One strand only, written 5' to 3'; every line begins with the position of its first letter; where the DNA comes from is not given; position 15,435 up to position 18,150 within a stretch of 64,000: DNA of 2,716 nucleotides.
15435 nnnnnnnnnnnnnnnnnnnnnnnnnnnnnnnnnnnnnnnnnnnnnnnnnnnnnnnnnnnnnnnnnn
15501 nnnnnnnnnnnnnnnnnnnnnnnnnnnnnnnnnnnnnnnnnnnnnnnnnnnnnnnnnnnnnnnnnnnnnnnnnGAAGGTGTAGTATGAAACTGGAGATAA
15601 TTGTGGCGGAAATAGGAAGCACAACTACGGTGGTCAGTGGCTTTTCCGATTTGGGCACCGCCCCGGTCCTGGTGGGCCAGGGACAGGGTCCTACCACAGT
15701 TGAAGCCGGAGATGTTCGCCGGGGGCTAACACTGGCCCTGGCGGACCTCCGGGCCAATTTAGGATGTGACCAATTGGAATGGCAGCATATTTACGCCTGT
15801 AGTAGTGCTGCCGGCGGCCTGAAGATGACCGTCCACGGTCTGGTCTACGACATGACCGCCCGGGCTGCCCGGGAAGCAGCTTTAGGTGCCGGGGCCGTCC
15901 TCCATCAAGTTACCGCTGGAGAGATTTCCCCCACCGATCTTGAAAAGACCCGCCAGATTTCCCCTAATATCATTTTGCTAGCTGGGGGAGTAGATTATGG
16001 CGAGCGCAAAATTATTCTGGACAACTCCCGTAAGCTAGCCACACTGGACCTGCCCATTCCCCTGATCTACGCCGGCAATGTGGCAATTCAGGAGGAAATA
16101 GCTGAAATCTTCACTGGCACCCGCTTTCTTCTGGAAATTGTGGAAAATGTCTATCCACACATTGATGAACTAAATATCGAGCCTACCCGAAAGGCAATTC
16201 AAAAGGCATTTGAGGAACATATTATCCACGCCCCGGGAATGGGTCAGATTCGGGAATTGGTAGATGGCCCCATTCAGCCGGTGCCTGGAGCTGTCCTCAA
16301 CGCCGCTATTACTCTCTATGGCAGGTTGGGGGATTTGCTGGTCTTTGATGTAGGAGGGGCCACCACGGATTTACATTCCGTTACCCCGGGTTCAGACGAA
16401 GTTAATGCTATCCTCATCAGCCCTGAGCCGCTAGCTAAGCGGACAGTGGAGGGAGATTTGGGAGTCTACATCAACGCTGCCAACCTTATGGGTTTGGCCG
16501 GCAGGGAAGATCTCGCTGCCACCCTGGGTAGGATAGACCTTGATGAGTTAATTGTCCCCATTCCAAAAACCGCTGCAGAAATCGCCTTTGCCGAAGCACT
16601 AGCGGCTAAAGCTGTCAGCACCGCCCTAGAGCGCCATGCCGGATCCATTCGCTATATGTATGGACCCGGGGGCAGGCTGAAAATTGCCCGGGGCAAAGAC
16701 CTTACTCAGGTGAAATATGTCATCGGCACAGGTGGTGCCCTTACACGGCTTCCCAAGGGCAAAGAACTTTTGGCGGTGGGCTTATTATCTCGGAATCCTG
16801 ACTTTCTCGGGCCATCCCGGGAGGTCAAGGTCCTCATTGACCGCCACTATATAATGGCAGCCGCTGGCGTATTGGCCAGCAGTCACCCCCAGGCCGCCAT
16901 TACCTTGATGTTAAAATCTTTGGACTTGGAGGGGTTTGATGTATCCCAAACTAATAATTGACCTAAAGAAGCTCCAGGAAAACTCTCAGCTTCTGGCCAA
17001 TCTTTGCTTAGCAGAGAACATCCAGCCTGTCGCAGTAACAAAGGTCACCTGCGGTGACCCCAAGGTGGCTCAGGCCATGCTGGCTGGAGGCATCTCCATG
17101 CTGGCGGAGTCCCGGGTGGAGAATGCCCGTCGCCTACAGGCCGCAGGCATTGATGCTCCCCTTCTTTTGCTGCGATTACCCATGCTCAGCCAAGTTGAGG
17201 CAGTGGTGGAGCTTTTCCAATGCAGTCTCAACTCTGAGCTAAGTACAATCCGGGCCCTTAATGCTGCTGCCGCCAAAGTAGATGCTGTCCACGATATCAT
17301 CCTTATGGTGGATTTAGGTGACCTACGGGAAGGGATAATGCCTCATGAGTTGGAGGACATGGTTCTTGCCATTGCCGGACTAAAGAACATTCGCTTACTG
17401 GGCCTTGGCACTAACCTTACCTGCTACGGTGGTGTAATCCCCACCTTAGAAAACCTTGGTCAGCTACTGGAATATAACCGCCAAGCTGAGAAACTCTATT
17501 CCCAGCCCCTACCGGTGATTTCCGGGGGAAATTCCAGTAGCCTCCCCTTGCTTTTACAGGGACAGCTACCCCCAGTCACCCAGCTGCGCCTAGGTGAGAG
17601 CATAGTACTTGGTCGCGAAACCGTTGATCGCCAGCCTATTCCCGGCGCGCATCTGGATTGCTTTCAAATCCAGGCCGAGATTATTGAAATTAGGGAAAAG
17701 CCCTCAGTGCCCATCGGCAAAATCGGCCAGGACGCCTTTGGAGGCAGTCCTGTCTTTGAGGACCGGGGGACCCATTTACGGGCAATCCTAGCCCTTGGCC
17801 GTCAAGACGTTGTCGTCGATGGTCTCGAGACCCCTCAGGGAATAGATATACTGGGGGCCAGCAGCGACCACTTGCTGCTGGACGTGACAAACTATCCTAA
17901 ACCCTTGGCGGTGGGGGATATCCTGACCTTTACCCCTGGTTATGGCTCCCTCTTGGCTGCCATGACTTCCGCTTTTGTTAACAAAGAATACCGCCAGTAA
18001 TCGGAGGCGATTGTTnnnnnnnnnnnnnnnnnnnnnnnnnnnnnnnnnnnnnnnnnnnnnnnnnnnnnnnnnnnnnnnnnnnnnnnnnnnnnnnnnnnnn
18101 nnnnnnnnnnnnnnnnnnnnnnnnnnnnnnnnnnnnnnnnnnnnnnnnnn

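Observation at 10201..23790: One cluster appears to couple ATP-conserving arginine breakdown to complete oxidative ornithine degradation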

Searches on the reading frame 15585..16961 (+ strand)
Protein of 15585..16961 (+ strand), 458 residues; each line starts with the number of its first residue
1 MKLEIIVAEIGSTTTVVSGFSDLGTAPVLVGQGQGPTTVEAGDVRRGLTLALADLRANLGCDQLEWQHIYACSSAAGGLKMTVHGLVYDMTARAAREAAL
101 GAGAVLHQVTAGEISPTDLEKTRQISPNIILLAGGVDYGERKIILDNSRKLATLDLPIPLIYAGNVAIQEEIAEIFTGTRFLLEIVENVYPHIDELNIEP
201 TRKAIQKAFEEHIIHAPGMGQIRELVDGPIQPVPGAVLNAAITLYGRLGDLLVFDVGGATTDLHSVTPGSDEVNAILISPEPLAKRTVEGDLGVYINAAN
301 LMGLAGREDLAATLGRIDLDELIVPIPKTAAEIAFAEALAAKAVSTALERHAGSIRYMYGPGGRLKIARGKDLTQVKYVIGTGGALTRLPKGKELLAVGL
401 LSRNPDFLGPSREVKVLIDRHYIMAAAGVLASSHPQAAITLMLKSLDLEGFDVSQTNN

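Call 3: search_protein_families(library=ncbifam, proteins=[window:15585-16961:+])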
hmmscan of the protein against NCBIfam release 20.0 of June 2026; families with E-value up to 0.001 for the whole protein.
window:15585-16961:+ (458 aa): 3 families
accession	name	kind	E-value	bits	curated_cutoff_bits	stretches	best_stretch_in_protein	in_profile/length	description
NF040744.1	ornith_Or-4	equivalog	1.5e-192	640.2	600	1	4-446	2-447/448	GlmL-related ornithine degradation protein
NF040745.1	accessory_GlmL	equivalog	2.2e-113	379.5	475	1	6-446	2-457/459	methylaspartate mutase accessory protein GlmL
TIGR01319.1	glmL_fam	subfamily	3e-81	273.6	204.05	1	10-446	3-455/456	GlmL family protein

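Call 4: search_protein_families(library=pfam, proteins=[window:15585-16961:+])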
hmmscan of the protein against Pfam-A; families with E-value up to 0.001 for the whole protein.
window:15585-16961:+ (458 aa): 1 family
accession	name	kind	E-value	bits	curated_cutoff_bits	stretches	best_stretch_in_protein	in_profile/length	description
PF13941.12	MutL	-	2e-155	518.4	27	1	5-445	1-449/450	MutL protein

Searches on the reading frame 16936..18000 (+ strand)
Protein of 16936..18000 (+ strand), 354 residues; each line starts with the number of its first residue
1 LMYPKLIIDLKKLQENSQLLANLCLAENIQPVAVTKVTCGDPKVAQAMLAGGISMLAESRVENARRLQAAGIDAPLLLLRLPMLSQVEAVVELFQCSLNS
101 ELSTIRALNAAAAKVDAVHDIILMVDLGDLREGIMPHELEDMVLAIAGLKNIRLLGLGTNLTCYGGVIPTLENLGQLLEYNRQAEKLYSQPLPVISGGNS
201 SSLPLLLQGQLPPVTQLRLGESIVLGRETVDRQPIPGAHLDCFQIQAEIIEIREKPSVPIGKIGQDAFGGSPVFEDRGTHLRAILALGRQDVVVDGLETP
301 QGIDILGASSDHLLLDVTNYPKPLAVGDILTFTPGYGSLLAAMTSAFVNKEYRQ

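Call 3: search_protein_families(library=ncbifam, proteins=[window:16936-18000:+])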
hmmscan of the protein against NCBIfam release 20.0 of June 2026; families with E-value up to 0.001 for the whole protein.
window:16936-18000:+ (354 aa): 3 families
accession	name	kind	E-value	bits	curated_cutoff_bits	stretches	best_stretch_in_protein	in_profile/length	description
NF040742.1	racem_Orr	exception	8.9e-130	432.8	480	1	3-352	1-351/351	ornithine racemase Orr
TIGR00492.1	alr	equivalog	1.1e-10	41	168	1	7-166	6-168/369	alanine racemase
NF033131.1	vanT-G-Cterm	exception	5.6e-05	22.2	460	1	8-163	7-159/368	serine racemase VanT catalytic subunit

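Call 4: search_protein_families(library=pfam, proteins=[window:16936-18000:+])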
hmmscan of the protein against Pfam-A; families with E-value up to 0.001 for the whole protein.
window:16936-18000:+ (354 aa): 1 family
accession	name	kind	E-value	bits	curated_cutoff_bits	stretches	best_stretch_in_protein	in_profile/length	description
PF01168.26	Ala_racemase_N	-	8.3e-28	98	24.1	1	8-224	1-216/220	Alanine racemase, N-terminal domain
